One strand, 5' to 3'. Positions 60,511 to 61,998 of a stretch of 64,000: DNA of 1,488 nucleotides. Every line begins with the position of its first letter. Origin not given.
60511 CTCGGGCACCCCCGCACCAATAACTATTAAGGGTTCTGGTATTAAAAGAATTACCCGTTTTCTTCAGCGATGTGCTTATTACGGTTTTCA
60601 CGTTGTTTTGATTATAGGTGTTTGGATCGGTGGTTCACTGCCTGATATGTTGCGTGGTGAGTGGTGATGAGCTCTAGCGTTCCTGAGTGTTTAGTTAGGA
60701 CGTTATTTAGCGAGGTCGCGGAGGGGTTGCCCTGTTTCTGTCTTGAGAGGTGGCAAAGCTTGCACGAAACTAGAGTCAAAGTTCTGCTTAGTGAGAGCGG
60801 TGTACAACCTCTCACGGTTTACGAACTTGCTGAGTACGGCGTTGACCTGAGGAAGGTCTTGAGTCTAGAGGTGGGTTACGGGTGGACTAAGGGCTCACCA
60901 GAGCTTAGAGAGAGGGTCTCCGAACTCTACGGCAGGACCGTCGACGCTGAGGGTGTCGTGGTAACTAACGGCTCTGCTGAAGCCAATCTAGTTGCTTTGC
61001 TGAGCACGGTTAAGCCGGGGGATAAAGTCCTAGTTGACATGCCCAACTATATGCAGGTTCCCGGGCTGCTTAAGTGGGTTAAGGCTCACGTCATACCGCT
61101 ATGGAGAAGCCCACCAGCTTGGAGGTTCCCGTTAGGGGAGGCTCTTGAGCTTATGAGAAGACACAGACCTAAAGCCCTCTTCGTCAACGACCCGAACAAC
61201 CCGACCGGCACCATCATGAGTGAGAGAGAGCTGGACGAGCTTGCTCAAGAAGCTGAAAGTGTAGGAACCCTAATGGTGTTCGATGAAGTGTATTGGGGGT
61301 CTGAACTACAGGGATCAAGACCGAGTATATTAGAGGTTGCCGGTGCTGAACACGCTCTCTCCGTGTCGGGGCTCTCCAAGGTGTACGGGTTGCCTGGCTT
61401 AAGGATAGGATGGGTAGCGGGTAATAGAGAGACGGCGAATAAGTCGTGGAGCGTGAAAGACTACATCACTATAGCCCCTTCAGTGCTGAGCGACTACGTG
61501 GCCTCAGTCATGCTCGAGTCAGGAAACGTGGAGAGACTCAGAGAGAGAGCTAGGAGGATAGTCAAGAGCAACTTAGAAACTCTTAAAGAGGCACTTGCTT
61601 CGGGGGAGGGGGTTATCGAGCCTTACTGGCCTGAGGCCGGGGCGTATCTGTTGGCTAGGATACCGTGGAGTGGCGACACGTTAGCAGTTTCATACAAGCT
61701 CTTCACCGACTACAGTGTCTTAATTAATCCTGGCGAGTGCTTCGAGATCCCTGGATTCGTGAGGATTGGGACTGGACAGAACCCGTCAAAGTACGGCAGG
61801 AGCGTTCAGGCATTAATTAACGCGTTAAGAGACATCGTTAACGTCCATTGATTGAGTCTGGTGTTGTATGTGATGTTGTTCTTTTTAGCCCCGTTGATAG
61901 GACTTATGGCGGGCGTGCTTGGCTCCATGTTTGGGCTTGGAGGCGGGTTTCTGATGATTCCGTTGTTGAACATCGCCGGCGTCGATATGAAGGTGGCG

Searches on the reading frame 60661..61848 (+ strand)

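Call 71: search_protein_families(library=pfam, proteins=[window:60661-61848:+], max_evalue=0.001)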
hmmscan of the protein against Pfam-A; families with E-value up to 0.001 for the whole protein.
window:60661-61848:+ (396 aa): 1 family
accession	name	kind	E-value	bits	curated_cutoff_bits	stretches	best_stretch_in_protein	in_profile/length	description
PF00155.27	Aminotran_1_2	-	2.9e-44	152.2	19.7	1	72-383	37-359/361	Aminotransferase class I and II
